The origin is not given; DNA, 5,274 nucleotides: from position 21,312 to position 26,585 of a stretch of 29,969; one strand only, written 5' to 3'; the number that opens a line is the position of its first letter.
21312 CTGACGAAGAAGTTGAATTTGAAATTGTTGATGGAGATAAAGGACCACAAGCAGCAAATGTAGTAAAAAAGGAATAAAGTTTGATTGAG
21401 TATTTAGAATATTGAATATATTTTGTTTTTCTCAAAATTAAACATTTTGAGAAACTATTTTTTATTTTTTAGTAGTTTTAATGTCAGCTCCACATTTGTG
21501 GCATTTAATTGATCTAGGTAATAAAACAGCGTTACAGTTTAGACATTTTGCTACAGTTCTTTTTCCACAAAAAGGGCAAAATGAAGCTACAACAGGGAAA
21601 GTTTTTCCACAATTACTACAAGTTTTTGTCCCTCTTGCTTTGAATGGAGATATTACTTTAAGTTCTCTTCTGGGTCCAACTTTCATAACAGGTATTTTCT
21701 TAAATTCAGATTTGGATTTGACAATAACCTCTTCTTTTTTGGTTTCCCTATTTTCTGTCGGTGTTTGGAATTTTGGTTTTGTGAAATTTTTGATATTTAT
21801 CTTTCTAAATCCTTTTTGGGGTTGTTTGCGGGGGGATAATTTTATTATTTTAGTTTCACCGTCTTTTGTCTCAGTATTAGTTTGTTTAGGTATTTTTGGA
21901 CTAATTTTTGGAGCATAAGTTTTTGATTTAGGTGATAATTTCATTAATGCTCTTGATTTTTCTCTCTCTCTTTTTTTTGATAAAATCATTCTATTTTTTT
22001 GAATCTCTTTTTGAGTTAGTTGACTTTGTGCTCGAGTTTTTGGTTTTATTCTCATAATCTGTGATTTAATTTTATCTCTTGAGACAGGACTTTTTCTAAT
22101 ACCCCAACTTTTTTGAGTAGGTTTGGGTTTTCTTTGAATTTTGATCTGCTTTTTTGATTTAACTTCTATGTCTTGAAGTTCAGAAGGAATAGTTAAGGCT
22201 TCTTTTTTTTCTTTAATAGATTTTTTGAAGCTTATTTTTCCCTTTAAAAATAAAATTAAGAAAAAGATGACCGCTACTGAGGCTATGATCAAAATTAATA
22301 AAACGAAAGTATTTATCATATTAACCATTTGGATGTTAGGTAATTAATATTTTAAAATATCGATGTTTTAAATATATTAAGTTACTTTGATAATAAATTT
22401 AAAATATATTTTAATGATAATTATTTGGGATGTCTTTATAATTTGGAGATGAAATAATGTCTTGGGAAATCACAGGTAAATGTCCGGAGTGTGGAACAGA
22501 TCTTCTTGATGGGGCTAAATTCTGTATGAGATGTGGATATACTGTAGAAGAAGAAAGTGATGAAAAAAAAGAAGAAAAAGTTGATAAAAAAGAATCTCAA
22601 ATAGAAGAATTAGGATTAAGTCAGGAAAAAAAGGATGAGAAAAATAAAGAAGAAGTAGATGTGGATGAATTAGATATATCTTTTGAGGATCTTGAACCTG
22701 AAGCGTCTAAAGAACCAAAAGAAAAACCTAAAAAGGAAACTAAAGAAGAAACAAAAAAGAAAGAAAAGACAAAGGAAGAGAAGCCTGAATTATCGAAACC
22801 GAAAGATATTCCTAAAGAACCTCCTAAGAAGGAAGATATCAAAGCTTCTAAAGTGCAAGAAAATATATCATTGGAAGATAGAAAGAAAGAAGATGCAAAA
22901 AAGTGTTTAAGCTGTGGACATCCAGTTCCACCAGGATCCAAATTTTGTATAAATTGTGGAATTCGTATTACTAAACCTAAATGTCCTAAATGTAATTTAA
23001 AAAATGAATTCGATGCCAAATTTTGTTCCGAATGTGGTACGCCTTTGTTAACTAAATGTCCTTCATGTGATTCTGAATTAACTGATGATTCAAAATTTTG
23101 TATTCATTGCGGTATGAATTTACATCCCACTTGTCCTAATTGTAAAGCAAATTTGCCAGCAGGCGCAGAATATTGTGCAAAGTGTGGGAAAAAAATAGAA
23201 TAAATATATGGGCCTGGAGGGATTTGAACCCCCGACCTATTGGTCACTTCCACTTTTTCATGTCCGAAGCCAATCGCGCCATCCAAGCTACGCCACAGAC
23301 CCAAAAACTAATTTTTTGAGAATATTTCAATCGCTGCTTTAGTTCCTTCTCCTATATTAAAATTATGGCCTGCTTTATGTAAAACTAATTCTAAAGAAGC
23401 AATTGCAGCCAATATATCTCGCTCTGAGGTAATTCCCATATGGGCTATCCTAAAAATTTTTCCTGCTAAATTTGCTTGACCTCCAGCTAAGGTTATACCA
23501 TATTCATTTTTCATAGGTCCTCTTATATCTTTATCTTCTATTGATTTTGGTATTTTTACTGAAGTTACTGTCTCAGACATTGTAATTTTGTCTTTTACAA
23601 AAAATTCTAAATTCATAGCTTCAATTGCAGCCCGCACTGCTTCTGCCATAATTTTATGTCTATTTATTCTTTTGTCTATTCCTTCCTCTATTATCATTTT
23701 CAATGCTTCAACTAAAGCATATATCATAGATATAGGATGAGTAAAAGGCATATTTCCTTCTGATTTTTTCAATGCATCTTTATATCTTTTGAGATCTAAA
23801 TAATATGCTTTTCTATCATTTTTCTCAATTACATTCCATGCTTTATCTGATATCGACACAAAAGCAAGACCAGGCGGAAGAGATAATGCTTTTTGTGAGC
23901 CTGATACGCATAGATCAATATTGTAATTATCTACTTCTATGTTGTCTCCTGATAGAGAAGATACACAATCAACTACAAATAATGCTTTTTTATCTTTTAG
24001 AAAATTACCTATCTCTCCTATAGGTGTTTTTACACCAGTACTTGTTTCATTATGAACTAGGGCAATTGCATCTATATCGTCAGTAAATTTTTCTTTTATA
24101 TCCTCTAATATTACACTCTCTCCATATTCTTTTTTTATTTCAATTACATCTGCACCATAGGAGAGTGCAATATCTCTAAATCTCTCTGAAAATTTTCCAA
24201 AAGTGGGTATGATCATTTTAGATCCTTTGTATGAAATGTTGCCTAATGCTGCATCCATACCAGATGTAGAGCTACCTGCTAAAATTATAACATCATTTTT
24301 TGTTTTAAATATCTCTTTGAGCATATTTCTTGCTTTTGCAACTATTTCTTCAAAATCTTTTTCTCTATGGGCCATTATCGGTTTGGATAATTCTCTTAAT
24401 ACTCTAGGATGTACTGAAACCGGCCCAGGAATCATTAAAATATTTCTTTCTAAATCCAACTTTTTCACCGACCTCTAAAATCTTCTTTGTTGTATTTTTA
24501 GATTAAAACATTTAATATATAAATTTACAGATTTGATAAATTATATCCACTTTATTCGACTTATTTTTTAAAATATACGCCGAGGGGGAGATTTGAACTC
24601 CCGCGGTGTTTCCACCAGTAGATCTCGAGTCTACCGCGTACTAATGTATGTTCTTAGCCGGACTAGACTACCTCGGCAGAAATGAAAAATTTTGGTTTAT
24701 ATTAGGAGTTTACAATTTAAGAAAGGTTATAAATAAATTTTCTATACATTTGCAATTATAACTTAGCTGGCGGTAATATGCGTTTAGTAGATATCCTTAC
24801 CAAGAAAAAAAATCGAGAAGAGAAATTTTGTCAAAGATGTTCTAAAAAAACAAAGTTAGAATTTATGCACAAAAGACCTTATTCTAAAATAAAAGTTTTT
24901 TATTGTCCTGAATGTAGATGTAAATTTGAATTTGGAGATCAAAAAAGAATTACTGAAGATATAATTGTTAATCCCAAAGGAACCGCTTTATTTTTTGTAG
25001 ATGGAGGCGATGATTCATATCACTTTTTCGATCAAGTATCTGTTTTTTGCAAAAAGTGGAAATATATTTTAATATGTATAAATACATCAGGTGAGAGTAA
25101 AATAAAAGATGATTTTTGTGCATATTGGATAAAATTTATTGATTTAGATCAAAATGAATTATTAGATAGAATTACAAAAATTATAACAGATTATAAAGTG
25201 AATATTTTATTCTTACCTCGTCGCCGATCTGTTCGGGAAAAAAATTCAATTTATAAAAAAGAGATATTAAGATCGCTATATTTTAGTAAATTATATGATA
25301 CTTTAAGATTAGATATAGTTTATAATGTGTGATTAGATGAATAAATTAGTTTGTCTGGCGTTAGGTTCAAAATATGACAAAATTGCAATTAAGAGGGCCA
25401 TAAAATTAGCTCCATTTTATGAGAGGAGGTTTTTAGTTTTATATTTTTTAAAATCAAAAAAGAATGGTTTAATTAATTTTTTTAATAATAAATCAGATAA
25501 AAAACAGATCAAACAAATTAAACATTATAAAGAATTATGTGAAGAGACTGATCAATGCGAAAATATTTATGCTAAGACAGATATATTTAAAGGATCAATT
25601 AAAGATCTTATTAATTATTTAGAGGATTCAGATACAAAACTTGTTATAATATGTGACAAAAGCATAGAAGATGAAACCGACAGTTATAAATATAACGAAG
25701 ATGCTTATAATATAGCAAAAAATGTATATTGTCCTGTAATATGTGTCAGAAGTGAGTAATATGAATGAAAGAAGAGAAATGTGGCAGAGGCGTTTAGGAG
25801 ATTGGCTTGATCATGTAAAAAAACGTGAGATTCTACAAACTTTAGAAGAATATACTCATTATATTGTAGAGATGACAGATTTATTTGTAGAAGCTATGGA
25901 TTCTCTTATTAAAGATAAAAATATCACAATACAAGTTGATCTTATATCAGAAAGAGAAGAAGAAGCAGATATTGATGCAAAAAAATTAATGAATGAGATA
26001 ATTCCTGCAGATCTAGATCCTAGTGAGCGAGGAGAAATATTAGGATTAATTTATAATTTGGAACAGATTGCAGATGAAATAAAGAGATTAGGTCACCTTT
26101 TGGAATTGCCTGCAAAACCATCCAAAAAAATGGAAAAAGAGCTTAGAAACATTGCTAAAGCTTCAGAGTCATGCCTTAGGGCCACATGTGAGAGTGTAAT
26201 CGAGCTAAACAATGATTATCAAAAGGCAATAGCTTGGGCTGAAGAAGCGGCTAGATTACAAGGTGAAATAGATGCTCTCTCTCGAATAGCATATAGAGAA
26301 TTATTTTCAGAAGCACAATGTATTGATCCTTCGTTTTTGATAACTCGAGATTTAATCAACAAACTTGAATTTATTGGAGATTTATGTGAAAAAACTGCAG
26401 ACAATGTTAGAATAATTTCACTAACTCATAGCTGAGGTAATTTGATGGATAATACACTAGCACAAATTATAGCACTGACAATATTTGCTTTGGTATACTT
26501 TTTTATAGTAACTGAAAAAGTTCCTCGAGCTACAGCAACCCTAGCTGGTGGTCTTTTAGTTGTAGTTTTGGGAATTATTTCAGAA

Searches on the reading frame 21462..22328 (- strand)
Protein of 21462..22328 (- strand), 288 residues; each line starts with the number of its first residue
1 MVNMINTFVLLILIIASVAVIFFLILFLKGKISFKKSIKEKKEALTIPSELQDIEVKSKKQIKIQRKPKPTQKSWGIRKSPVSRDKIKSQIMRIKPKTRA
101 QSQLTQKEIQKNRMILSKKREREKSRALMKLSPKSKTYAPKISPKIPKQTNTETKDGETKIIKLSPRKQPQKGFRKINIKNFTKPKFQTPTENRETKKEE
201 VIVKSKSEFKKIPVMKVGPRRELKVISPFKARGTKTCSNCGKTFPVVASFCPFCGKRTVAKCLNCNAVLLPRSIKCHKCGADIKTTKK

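Call 6: search_protein_families(library=pfam, proteins=[window:21462-22328:-], max_evalue=0.01)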
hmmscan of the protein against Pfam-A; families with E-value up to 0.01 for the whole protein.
window:21462-22328:- (288 aa): 6 families
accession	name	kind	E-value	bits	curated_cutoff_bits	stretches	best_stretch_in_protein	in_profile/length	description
PF13240.11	Zn_Ribbon_1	-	4.9e-07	29.8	25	1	237-256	2-21/23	zinc-ribbon domain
PF12773.13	DZR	-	3.9e-06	27.4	27.3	1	237-280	1-45/45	Double zinc ribbon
PF12172.15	zf-ChsH2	-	3.2e-05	24.1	23.2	0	259-282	11-34/37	ChsH2, rubredoxin-like zinc ribbon domain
PF17032.10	Zn_ribbon_15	-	4.2e-05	24.7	28.9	1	228-255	46-73/73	zinc-ribbon family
PF13248.11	Zn_ribbon_3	-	7.1e-05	22.6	27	0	234-257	2-25/26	zinc-ribbon domain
PF24460.1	DUF7575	-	0.0015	18.3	28.5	1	233-257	2-26/28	Domain of unknown function (DUF7575)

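Call 48: search_protein_families(library=ncbifam, proteins=[window:21462-22328:-], max_evalue=0.01)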
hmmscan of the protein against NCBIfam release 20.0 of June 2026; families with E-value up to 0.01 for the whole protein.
window:21462-22328:- (288 aa): 0 families

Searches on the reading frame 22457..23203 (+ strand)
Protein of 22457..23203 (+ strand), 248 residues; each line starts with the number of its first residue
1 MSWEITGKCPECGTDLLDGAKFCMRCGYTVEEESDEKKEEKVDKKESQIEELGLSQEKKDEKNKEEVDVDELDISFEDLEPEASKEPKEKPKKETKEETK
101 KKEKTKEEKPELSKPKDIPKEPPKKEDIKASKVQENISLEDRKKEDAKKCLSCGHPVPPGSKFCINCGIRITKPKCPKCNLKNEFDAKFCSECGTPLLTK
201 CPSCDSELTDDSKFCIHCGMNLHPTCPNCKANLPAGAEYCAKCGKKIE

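Call 6: search_protein_families(library=pfam, proteins=[window:22457-23203:+], max_evalue=0.01)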
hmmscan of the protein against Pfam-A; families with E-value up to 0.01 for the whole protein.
window:22457-23203:+ (248 aa): 10 families
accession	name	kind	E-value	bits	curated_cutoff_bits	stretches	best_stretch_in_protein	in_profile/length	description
PF12773.13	DZR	-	2.8e-34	117.4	27.3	5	176-219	1-45/45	Double zinc ribbon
PF13240.11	Zn_Ribbon_1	-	1.3e-33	114.3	25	5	8-29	1-22/23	zinc-ribbon domain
PF13248.11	Zn_ribbon_3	-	5e-22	77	27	5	199-222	3-26/26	zinc-ribbon domain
PF17032.10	Zn_ribbon_15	-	2.1e-13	51.3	28.9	1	144-168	49-73/73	zinc-ribbon family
PF18912.6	DZR_2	-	4.5e-09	36.4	27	0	225-247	23-46/56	Double zinc ribbon domain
PF10571.15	UPF0547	-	3e-08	34.1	29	1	200-219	2-21/26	Uncharacterised protein family UPF0547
PF24460.1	DUF7575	-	6.4e-07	29.1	28.5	0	7-30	4-27/28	Domain of unknown function (DUF7575)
PF10005.14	Zn_ribbon_DZR_6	-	0.00022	22.3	23.4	0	8-49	3-45/93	zinc-ribbon domain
PF10083.14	DUF2321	-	0.00047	20.3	24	1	184-208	23-47/157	Uncharacterized protein conserved in bacteria (DUF2321)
PF01529.25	DHHC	-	0.0036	17.8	28.7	0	144-173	2-31/133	DHHC palmitoyltransferase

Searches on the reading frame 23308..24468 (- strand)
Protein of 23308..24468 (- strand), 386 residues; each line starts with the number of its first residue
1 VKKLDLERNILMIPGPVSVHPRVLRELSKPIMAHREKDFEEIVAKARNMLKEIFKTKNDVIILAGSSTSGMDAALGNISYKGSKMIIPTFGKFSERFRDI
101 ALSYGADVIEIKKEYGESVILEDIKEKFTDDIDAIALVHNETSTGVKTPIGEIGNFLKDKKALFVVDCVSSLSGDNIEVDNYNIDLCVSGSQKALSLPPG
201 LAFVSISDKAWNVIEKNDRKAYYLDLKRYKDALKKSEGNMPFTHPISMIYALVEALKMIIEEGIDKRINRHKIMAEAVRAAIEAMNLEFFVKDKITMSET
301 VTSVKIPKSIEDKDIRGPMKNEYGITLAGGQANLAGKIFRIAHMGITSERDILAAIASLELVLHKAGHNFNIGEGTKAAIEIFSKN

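Call 6: search_protein_families(library=pfam, proteins=[window:23308-24468:-], max_evalue=0.01)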
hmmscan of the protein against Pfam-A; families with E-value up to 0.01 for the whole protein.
window:23308-24468:- (386 aa): 1 family
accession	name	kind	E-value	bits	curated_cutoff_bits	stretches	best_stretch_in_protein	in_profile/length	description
PF00266.25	Aminotran_5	-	1e-29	104.1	21.5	1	32-332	34-340/371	Aminotransferase class-V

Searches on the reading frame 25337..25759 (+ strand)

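Call 6: search_protein_families(library=pfam, proteins=[window:25337-25759:+], max_evalue=0.01)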
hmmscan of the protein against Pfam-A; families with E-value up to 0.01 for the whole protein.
window:25337-25759:+ (140 aa): 1 family
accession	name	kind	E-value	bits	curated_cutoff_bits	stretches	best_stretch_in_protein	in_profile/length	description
PF09314.17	DUF1972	-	0.005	16.9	25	0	12-130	74-179/186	Domain of unknown function (DUF1972)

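Call 48: search_protein_families(library=ncbifam, proteins=[window:25337-25759:+], max_evalue=0.01)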
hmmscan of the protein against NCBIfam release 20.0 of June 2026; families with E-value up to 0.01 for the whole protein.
window:25337-25759:+ (140 aa): 0 families

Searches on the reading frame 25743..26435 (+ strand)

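Call 6: search_protein_families(library=pfam, proteins=[window:25743-26435:+], max_evalue=0.01)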
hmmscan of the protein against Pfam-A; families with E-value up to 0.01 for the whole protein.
window:25743-26435:+ (230 aa): 2 families
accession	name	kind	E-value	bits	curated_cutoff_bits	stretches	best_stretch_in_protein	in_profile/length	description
PF01865.21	PhoU_div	-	3.2e-16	59.8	24.4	1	25-227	4-213/214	Protein of unknown function DUF47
PF01895.24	PhoU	-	0.00019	22.2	23.5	0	137-221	4-88/89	PhoU domain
